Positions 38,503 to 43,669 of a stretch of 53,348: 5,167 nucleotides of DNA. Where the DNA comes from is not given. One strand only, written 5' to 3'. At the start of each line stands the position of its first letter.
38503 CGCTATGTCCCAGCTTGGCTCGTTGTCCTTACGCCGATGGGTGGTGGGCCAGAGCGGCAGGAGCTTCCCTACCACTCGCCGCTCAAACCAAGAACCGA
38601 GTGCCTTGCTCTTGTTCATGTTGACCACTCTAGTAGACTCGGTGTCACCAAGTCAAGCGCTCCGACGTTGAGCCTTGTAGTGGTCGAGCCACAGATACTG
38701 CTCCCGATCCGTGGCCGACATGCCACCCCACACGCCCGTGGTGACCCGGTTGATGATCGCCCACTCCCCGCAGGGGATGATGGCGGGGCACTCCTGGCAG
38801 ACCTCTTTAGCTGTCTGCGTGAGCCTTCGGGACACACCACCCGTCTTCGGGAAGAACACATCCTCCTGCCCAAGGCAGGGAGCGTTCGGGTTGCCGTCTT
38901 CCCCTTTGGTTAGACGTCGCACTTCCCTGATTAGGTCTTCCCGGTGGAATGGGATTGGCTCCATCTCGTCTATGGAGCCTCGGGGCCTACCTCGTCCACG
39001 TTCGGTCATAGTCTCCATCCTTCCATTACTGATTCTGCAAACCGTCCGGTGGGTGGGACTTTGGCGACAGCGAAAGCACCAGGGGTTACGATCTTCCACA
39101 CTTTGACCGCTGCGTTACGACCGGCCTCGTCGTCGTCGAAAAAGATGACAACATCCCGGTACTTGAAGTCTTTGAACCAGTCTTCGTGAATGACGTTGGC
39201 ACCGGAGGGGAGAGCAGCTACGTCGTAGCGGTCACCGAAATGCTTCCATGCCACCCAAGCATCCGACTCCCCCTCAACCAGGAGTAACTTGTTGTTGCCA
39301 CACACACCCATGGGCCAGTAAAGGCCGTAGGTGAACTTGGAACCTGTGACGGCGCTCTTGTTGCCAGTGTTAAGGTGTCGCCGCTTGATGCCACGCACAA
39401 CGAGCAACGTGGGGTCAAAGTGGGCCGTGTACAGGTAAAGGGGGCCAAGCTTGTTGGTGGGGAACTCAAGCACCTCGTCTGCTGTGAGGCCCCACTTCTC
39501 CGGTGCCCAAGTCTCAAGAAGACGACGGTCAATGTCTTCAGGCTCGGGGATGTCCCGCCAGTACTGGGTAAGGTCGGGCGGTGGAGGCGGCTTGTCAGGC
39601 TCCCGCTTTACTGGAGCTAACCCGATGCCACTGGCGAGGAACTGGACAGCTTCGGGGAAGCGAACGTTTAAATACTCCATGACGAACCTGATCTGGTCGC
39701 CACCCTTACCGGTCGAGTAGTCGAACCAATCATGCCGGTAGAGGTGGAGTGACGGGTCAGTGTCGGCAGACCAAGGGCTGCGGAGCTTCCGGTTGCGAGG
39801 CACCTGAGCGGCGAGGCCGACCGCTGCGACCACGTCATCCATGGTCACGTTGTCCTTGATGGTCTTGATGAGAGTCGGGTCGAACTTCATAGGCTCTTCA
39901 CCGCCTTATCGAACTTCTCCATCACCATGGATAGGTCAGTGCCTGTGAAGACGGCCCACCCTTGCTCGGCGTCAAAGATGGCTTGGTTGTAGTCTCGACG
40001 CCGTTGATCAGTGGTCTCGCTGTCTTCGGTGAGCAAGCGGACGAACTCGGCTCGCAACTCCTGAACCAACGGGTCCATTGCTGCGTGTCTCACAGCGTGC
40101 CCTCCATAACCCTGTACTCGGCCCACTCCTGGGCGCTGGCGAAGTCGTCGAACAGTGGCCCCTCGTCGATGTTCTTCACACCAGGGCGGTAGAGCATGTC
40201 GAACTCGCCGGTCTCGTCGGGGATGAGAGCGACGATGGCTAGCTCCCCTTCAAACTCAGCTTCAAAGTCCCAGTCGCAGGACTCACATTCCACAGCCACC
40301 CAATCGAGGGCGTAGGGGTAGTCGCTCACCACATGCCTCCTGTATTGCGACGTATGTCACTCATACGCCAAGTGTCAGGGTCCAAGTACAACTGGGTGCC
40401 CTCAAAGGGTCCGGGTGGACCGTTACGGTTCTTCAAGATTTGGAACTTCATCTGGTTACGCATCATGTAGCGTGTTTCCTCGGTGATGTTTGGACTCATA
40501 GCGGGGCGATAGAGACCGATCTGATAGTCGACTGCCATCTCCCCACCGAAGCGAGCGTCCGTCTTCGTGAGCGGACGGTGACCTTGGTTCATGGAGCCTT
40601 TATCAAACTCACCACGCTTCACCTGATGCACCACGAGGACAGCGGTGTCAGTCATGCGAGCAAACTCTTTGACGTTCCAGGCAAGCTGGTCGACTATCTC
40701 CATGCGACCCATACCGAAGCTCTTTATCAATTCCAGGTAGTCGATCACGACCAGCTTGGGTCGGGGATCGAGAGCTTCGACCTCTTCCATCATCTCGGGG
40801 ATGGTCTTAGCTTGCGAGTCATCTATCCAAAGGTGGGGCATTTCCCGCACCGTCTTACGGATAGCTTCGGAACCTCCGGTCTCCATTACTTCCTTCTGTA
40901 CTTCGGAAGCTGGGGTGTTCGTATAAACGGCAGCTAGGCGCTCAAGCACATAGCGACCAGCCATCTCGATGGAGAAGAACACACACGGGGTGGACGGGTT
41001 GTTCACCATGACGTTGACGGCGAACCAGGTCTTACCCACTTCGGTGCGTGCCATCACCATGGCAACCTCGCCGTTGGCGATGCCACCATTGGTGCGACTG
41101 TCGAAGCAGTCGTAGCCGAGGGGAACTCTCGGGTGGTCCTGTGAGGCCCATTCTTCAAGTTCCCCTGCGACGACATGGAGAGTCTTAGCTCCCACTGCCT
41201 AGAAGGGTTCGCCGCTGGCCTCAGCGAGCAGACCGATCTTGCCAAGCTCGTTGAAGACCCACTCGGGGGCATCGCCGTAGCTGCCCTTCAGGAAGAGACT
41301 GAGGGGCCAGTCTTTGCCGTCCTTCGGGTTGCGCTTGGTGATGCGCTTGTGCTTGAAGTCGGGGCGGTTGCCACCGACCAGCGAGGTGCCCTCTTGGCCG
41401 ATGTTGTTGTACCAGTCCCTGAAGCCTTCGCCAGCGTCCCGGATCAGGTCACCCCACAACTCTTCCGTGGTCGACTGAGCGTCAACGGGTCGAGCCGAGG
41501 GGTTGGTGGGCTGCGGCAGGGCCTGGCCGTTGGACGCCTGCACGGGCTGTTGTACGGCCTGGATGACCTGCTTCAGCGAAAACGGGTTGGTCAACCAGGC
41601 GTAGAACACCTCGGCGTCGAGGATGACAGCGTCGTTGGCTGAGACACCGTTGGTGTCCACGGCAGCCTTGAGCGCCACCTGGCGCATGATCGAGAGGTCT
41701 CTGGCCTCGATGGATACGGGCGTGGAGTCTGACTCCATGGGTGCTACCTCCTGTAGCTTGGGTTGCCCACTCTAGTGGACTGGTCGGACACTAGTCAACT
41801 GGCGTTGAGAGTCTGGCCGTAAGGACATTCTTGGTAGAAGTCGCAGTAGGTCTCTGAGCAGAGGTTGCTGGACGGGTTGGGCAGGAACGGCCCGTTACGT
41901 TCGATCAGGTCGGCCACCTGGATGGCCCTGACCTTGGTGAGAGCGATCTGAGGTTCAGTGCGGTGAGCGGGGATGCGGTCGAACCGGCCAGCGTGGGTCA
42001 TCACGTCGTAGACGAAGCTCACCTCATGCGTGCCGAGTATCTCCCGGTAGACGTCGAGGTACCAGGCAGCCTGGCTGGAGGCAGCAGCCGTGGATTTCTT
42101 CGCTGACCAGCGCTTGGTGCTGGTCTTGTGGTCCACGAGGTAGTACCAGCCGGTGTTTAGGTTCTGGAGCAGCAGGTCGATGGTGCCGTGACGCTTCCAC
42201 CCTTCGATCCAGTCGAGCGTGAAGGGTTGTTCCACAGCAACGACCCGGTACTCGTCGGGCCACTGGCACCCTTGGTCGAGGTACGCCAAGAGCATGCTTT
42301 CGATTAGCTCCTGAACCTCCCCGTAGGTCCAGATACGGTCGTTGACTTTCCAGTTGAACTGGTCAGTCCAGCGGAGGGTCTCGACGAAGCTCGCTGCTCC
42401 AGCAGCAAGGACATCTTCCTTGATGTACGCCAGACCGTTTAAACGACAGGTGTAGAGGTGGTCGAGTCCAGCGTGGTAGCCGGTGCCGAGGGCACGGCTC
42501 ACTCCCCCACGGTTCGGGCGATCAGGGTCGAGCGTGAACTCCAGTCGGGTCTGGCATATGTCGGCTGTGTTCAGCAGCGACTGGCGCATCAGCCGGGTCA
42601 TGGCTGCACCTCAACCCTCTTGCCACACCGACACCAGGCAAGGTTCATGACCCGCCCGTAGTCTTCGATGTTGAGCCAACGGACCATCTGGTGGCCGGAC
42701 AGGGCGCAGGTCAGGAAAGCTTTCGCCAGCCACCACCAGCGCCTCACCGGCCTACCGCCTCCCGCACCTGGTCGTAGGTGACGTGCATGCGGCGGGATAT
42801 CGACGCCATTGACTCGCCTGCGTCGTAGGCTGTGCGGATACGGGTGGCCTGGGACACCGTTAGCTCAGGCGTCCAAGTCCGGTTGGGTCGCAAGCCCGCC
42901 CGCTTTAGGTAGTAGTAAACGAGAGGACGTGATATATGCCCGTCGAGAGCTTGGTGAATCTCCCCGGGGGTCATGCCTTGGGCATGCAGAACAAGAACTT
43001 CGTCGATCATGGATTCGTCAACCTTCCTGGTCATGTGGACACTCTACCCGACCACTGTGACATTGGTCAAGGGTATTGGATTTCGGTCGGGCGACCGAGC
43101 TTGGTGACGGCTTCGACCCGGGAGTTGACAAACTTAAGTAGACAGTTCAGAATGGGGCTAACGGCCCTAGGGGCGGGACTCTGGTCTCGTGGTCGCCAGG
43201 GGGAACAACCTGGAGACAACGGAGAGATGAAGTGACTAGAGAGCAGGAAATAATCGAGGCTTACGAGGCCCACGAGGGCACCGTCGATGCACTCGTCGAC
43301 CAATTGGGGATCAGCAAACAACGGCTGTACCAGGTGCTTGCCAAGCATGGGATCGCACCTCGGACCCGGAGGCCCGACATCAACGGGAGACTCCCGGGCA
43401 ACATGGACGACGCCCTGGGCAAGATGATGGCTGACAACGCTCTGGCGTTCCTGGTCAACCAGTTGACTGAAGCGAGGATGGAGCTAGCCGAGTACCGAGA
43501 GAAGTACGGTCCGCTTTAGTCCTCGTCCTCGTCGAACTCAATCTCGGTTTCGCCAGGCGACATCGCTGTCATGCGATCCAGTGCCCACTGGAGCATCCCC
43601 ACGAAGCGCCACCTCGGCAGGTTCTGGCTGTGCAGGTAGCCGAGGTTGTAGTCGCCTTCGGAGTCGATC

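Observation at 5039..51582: Strong over-representation of the AT-rich palindrome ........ (11 copies)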

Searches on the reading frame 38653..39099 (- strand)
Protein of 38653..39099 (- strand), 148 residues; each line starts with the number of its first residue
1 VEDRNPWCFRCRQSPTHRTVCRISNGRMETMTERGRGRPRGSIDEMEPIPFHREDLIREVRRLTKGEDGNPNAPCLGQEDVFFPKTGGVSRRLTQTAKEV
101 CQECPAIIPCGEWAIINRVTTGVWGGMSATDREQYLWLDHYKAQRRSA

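Call 13: search_protein_families(library=pfam, proteins=[window:38653-39099:-], max_evalue=0.01)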
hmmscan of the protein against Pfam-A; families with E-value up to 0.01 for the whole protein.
window:38653-39099:- (148 aa): 1 family
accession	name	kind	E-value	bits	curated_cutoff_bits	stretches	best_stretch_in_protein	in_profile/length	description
PF02467.21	Whib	-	3e-14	53.8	23.6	1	73-134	5-64/65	Transcription factor WhiB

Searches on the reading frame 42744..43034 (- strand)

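Call 54: search_protein_families(library=phrogs, proteins=[window:42744-43034:-], max_evalue=0.01)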
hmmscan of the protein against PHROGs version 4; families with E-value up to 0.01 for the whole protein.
window:42744-43034:- (96 aa): 3 families
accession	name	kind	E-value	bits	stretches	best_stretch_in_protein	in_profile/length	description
phrog_5536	-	unknown function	0.0055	17.5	0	57-86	5-34/172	-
phrog_3855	-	DNA, RNA and nucleotide metabolism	0.0069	17.8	0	5-46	64-103/115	HTH DNA binding protein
phrog_686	-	DNA, RNA and nucleotide metabolism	0.009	17.3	0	54-86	29-61/76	HTH DNA binding protein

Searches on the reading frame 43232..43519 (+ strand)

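Call 54: search_protein_families(library=phrogs, proteins=[window:43232-43519:+], max_evalue=0.01)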
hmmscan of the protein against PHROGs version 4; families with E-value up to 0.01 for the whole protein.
window:43232-43519:+ (95 aa): 3 families
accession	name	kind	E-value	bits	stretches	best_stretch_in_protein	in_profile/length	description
phrog_1303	-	DNA, RNA and nucleotide metabolism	5.7e-05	23.9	1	2-48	27-72/184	DNA binding protein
phrog_7545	-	DNA, RNA and nucleotide metabolism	0.0019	19.4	1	3-67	6-71/160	HNH endonuclease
phrog_686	-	DNA, RNA and nucleotide metabolism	0.0045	18.2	1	6-38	40-71/76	HTH DNA binding protein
